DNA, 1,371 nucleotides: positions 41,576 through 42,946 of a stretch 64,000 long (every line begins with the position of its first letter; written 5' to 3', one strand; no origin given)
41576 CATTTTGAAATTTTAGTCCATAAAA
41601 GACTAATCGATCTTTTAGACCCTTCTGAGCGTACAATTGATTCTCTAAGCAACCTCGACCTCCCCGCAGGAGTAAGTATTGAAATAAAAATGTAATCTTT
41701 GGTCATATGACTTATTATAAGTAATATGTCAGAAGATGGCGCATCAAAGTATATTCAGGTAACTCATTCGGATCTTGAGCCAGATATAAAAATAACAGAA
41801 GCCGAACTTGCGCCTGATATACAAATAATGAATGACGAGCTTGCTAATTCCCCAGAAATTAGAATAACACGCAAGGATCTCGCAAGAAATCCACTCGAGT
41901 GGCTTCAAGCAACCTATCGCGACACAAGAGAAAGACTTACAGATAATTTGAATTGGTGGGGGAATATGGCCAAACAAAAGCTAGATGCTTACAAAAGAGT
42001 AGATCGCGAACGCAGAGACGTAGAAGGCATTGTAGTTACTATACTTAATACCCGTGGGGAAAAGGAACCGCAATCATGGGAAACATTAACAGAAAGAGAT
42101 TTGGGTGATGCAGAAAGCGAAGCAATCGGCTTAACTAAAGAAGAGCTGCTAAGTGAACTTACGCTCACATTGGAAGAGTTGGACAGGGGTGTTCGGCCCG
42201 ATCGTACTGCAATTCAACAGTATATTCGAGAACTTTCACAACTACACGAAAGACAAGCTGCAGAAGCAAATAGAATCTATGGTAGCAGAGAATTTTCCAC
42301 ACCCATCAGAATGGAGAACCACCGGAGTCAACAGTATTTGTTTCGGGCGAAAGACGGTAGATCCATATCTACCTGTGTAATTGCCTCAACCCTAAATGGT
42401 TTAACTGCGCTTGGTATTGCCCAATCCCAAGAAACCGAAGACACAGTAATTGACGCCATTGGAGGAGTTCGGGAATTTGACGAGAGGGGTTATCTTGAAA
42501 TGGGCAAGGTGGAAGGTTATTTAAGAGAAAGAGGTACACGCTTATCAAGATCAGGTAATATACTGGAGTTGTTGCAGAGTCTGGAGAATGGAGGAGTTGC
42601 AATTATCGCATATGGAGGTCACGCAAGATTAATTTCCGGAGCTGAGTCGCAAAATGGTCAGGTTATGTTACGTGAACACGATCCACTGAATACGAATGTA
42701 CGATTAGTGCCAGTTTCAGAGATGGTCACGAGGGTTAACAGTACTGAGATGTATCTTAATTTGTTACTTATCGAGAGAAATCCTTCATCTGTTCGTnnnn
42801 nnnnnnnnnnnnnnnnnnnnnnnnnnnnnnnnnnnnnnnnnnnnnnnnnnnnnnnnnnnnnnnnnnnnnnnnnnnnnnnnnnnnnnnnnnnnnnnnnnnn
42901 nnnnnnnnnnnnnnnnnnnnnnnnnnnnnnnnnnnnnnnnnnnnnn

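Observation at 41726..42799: Lineage-specific 357-aa gene inserted at the almost universally conserved rpsJ-rplC junction of the S10 operon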

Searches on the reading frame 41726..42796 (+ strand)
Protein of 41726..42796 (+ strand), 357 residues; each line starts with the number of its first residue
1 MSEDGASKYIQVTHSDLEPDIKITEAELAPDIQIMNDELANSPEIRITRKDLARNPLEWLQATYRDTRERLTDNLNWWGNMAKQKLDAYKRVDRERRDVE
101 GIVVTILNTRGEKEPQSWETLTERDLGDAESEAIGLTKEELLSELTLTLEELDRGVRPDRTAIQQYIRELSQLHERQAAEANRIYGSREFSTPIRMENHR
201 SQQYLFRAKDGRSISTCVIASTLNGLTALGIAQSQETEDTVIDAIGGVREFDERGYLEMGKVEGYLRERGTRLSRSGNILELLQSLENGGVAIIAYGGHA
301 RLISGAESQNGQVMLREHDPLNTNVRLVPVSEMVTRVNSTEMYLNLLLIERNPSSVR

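Call 3: search_protein_families(library=pfam, proteins=[window:41726-42796:+], max_evalue=1)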
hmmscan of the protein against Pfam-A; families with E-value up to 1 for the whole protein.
window:41726-42796:+ (357 aa): 3 families
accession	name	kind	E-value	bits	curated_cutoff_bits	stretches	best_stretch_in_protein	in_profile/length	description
PF16064.11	DUF4806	-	0.053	14.3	25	1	148-185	14-50/90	Domain of unknown function (DUF4806)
PF04963.19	Sigma54_CBD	-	0.16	12.1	22.9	1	231-292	22-80/185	Sigma-54 factor, core binding domain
PF06289.16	FlbD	-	0.2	11.7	24.7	0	334-351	4-21/59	Flagellar and Swarming motility proteins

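Call 4: search_protein_families(library=ncbifam, proteins=[window:41726-42796:+], max_evalue=1)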
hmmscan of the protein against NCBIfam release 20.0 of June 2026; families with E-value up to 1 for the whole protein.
window:41726-42796:+ (357 aa): 0 families

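Call 7: find_homologous_proteins(query=window:41726-42796:+, max_evalue=0.001)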
Query window:41726-42796:+ (357 aa): 7 proteins with E <= 0.001 among 6413 candidates.
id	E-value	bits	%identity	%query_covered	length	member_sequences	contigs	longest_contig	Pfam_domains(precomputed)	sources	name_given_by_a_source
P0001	4.9e-228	774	100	100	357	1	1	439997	-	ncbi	-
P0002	3.1e-73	265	42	94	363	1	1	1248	-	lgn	-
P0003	9.3e-68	247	40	97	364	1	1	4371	-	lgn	-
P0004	5.8e-65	238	39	99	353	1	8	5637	-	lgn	-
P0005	1.9e-60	223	39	96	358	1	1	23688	-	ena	-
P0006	2.4e-47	180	49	55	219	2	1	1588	-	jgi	jgi:hypothetical protein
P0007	5.0e-43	166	36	94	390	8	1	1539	-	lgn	-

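Call 10: find_encoding_contigs(protein=P0005, flank=8000, max_places=4)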
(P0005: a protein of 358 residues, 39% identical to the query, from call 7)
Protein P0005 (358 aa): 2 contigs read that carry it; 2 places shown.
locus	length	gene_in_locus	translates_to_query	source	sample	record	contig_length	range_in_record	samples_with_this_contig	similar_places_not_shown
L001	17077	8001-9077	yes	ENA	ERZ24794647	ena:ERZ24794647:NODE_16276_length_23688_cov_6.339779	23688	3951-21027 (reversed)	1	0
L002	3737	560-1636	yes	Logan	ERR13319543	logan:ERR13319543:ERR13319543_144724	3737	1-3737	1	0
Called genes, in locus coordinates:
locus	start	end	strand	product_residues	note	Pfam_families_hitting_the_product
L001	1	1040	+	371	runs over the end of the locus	PF02646:RmuC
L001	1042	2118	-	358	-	-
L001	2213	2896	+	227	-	-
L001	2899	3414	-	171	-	-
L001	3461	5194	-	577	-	PF10131:PTPS_related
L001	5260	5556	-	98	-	-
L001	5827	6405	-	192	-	PF01966:HD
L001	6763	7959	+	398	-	PF02810:SEC-C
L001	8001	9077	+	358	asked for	-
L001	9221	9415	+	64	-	-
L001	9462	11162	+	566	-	PF00239:Resolvase, PF07508:Recombinase (weak)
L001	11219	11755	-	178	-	PF05175:MTS, PF02353:CMAS (weak), PF06325:PrmA (weak), PF13489:Methyltransf_23 (weak), PF00398:RrnaAD (weak), PF07021:MetW (weak), PF13847:Methyltransf_31, PF13649:Methyltransf_25, +3 more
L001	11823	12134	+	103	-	PF07659:DUF1599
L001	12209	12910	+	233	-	-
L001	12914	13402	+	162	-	-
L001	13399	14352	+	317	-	-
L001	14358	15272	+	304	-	PF00188:CAP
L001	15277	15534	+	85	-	-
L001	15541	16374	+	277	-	-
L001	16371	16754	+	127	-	-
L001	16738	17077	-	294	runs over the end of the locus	-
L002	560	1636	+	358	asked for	-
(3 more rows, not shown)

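Call 11: find_encoding_contigs(protein=P0004, flank=6000, max_places=8)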
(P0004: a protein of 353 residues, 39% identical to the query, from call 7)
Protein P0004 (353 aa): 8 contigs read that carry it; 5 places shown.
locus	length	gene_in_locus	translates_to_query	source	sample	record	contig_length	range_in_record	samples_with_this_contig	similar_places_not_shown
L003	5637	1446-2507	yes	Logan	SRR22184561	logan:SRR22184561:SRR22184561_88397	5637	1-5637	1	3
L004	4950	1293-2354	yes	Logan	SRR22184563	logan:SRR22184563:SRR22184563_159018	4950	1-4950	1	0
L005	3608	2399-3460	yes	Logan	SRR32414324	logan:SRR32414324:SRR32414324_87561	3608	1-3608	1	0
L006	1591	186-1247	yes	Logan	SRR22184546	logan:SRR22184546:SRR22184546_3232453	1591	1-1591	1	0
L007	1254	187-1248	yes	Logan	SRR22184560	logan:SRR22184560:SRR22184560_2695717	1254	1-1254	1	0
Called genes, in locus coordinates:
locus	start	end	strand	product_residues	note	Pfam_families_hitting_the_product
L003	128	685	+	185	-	PF07690:MFS_1, PF05977:MFS_3 (weak)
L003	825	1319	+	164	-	PF06414:Zeta_toxin, PF13238:AAA_18, PF13671:AAA_33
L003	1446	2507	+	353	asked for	-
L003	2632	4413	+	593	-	PF00005:ABC_tran, PF02463:SMC_N (weak), PF13304:AAA_21 (faint)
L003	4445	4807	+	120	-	-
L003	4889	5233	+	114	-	-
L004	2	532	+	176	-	?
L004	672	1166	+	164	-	PF06414:Zeta_toxin, PF13238:AAA_18, PF13671:AAA_33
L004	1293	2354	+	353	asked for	-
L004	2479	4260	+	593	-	PF00005:ABC_tran, PF02463:SMC_N (weak), PF13304:AAA_21 (faint)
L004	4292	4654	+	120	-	-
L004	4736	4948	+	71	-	?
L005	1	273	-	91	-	?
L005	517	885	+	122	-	-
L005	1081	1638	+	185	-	PF07690:MFS_1, PF05977:MFS_3 (weak)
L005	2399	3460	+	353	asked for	-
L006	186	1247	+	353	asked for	-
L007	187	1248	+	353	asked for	-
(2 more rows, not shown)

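Call 14: find_encoding_contigs(protein=P0001, flank=3000, max_places=3)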
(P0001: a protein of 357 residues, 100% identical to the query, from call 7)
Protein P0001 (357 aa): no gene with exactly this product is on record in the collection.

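Call 16: list_cluster_members(proteins=[P0001, P0005, P0007])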
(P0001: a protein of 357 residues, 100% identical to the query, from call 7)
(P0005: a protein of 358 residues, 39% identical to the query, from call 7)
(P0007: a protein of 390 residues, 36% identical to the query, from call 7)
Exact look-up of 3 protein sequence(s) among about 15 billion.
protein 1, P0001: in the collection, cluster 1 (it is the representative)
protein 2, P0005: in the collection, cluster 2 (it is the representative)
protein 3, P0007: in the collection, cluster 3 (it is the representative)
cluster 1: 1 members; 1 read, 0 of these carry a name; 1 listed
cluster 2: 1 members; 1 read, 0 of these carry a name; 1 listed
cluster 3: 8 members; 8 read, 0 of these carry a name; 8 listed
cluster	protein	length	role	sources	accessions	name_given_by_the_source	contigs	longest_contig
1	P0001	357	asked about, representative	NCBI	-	-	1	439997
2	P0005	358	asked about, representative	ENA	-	-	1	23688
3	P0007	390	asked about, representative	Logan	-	-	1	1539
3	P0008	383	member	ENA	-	-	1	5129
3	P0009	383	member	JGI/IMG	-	-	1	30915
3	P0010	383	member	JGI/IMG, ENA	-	-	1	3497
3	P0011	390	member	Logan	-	-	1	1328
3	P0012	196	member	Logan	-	-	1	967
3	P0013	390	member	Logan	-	-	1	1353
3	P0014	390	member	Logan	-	-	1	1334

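Call 17: find_encoding_contigs(protein=P0003, flank=5000, max_places=4)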
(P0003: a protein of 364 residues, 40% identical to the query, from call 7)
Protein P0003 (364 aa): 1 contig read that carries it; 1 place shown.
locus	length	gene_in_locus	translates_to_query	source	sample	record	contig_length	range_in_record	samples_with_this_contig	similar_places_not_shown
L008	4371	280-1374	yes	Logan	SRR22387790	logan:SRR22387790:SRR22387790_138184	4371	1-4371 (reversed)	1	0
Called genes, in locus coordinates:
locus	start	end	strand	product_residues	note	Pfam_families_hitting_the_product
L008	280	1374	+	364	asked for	-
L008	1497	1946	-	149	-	-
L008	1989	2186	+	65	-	-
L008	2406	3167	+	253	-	PF00119:ATP-synt_A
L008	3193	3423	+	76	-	PF00137:ATP-synt_C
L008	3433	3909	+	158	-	PF00430:ATP-synt_B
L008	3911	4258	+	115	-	PF00213:OSCP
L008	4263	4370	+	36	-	?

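Call 18: search_solved_structures(query=A1, max_evalue=10, show_alignments=2)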
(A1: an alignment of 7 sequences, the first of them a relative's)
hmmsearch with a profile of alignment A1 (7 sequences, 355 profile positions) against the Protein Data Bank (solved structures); distinct sequences matched with E-value up to 10: 0.

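Call 19: find_encoding_contigs(protein=P0009, flank=8000, max_places=3)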
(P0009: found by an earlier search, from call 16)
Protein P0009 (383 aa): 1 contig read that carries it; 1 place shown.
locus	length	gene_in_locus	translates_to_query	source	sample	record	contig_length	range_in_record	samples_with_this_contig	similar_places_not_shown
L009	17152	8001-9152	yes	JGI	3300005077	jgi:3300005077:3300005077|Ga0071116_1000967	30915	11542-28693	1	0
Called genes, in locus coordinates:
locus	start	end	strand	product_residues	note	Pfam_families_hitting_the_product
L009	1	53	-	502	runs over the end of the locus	-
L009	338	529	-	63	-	-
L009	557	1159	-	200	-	-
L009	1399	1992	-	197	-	PF18904:DUF5660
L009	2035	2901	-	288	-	PF05697:Trigger_N, PF05698:Trigger_C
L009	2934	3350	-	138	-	-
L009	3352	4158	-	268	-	-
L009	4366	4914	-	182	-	-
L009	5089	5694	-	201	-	-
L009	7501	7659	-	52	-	-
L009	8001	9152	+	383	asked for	-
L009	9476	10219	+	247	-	PF01476:LysM, PF23446:LysM1_NFP_LYK (faint), PF23473:LysM3_LYK4_5 (weak), PF01476:LysM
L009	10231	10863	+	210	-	-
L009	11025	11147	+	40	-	-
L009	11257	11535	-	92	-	-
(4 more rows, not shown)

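Call 21: find_related_loci(query=A1, collection=genome_contigs, flank=6000)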
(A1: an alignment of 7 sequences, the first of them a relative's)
Query A1 (357 aa) in genome_contigs; peptide patterns used: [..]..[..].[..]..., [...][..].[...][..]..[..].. (x = any residue, [..] = any of these).
114 stretches matched a pattern; 1 encode a relative of the query (tblastn E <= 1e-3); 1 distinct loci.
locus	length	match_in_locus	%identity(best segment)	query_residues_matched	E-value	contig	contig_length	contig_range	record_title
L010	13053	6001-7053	35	2-344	1e-50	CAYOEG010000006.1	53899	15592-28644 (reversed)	MAG TPA_asm: uncultured Candidatus Saccharibacteria bacterium isolate SRP294416_co1_479 genome assembly, contig: NODE_83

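Call 23: predict_structure(alignment_id=A1)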
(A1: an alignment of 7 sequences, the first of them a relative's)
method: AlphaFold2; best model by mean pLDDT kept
length: 357 residues; sequences in the alignment: 7
mean_pLDDT: 75.2   pTM: 0.76
mean pLDDT of the five models: 75.2, 73.6, 71.2, 68.3, 64.1
residues with pLDDT >= 90: 138; 70-90: 106; 50-70: 35; < 50: 78
segments of 3 or more residues with pLDDT < 50: 1-70, 355-357
pLDDT, mean of each block of 10 residues (from residue 1): 34 36 36 33 39 41 43 63 89 94 84 74 88 79 57 54 88 95 87 83 71 84 92 87 90 90 93 92 91 93 94 94 89 93 93 60
secondary structure, 60 per line:
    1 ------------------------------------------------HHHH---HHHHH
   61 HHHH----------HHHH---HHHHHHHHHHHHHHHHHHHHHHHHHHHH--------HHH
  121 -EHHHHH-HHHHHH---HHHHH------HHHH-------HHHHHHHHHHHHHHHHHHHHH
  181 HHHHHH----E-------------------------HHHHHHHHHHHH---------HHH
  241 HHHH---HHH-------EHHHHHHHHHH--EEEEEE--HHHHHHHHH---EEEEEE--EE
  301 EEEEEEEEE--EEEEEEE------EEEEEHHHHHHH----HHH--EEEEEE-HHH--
elements in order: H49-52 H56-64 H75-78 H82-109 H123-127 H129-134 H138-142 H149-152 H160-186 H217-228 H238-244 H259-268 E271-276 H279-287 E291-296 E299-309 E312-318 E325-329 H330-336 E346-351

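Call 25: search_protein_representatives(alignment_id=A1)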
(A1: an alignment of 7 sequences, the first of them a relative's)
Query: 7 sequences, 355 profile positions. Proteins with E-value up to 0.001 (for the whole library): 84; up to 1e-10: 54; up to 1e-30: 24. The best 84 are listed.
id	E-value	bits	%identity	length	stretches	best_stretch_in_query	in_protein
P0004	3.0e-166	569.4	-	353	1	4-352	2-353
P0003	9.2e-166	567.8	-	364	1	1-353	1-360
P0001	1.4e-138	478.5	-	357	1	7-354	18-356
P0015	4.2e-125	434.1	-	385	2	6-352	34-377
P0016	2.9e-120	418.2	-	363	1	6-351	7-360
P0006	1.1e-109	383.4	-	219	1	139-353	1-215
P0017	2.2e-69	250.9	-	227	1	175-352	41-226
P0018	1.0e-64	235.5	-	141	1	217-353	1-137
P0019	1.3e-55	205.6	-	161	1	198-352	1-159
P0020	1.5e-47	179.0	-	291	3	151-349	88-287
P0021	7.9e-43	163.5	-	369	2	111-347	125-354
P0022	8.9e-43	163.3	-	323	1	165-348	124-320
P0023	2.0e-42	162.2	-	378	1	165-350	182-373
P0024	2.0e-42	162.1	-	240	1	155-352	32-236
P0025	3.3e-42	161.4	-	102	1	253-350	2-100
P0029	3.8e-35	138.2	-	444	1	173-352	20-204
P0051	5.4e-18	81.8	-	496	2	180-338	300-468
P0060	1.7e-12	63.7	-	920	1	97-328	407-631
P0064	6.5e-11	58.5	-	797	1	174-321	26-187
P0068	6.6e-10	55.2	-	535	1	202-341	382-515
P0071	6.1e-09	52.0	-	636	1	96-333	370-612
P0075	4.4e-08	49.2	-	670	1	200-336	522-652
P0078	2.1e-07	47.0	-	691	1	145-344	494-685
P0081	3.5e-06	42.9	-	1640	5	6-46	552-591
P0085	4.9e-06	42.5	-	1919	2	131-333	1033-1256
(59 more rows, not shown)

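Call 26: search_protein_families(library=pfam, proteins=[P0060, P0064, P0085, P0081, P0071, P0075, P0078, P0068, P0051, P0029], max_evalue=0.01)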
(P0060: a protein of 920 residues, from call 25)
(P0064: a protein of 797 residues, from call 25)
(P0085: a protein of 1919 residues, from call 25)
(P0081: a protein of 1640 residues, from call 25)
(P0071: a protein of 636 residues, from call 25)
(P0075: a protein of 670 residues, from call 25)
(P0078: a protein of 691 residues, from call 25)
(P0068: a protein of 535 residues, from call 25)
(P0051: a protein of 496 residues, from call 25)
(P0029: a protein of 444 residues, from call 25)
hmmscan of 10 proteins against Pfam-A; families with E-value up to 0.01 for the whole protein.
P0060 (920 aa): 0 families

P0064 (797 aa): 0 families

P0085 (1919 aa): 1 family
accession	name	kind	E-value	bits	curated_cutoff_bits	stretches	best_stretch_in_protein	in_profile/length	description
PF00481.26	PP2C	-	1.8e-60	205.2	20.3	1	1556-1795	2-255/255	Protein phosphatase 2C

P0081 (1640 aa): 0 families

P0071 (636 aa): 0 families

P0075 (670 aa): 1 family
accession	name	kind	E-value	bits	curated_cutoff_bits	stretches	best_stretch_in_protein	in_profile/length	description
PF13529.12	Peptidase_C39_2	-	0.00054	21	24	1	524-634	6-142/143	Peptidase_C39 like family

P0078 (691 aa): 0 families

P0068 (535 aa): 0 families

P0051 (496 aa): 0 families

P0029 (444 aa): 0 families

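Call 49: search_protein_families(library=phrogs, proteins=[window:41726-42796:+], max_evalue=0.1)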
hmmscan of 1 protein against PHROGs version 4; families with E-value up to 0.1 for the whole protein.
window:41726-42796:+ (357 aa): 1 family
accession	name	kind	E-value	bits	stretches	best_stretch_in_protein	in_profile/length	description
phrog_29626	-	unknown function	0.018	16.2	0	233-253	21-41/57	-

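Call 50: search_protein_families(library=padloc, proteins=[window:41726-42796:+], max_evalue=0.1)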
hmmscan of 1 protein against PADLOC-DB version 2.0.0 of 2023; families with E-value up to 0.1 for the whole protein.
window:41726-42796:+ (357 aa): 0 families

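Call 54: fold_search(model_id=the predicted structure, library=pdb)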
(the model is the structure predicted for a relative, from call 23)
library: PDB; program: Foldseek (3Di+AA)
matches with E <= 10: 299; with E <= 0.001: 0
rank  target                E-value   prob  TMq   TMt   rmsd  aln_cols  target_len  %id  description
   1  3o65_C                3.2e-03  0.97  0.22  0.38  12.5       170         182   14  Crystal structure of a Josephin-ubiquitin complex: Evolutionary restraints on ataxin-3 deubiquitinating activity (released 2010-11-24)
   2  1x9y_A                3.6e-03  1.00  0.31  0.32   6.3       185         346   15  The prostaphopain B structure (released 2004-11-23)
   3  1pxv_A                4.0e-03  1.00  0.30  0.54   7.4       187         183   13  The staphostatin-staphopain complex: a forward binding inhibitor in complex with its target cysteine protease (released 2003-10-21)
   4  8jcs_A                4.2e-03  1.00  0.31  0.50   4.9       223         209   10  Crystal structure of Procerain-B from Calotropis gigantea (released 2024-05-22)
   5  6mpz_A                4.4e-03  1.00  0.27  0.60   6.4       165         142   14  Crystal structure of a double glycine motif protease from AMS/PCAT transporter in complex with the leader peptide (released 2019-02-06)
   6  6mpz_B                6.4e-03  1.00  0.27  0.62   6.3       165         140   13  Crystal structure of a double glycine motif protease from AMS/PCAT transporter in complex with the leader peptide (released 2019-02-06)
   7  1y4h_A                6.8e-03  1.00  0.29  0.55   8.3       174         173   13  Wild type staphopain-staphostatin complex (released 2005-01-18)
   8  2dos_MODEL_1_A        7.2e-03  0.92  0.21  0.38  11.8       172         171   13  Structural basis for the recognition of Lys48-linked polyubiquitin chain by the Josephin domain of ataxin-3, a (released 2007-05-22)
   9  8z6p_A                8.4e-03  1.00  0.31  0.48   5.4       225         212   10  Crystal structure of Procerain-B from Calotropis gigantea (released 2025-04-23)
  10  1cv8                  8.9e-03  1.00  0.32  0.60   6.2       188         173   12  STAPHOPAIN, CYSTEINE PROTEINASE FROM STAPHYLOCOCCUS AUREUS V8 (released 1998-10-14)
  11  8oig_A                9.9e-03  1.00  0.34  0.64   5.8       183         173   12  Crystal Structure of Staphopain C from Staphylococcus aureus (released 2023-06-21)
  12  8z6p_B                1.0e-02  1.00  0.30  0.48   5.6       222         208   10  Crystal structure of Procerain-B from Calotropis gigantea (released 2025-04-23)
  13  3o65_E                1.1e-02  0.91  0.22  0.38  13.3       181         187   12  Crystal structure of a Josephin-ubiquitin complex: Evolutionary restraints on ataxin-3 deubiquitinating activity (released 2010-11-24)
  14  5tdi                  1.2e-02  1.00  0.29  0.45   5.4       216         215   12  Crystal structure of Cathepsin K with a covalently-linked inhibitor at 1.4 Angstrom resolution. (released 2017-01-25)
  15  6mpz_D                1.2e-02  1.00  0.27  0.61   6.2       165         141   13  Crystal structure of a double glycine motif protease from AMS/PCAT transporter in complex with the leader peptide (released 2019-02-06)
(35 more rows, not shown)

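Call 60: find_encoding_contigs(protein=P0002, flank=3000, max_places=3)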
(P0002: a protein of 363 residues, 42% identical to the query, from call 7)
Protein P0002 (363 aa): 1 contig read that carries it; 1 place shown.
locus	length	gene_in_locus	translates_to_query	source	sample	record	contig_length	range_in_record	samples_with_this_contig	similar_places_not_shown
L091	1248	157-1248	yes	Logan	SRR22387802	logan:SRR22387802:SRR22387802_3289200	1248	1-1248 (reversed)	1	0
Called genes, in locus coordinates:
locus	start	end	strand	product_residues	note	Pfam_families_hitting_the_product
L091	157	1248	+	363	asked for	?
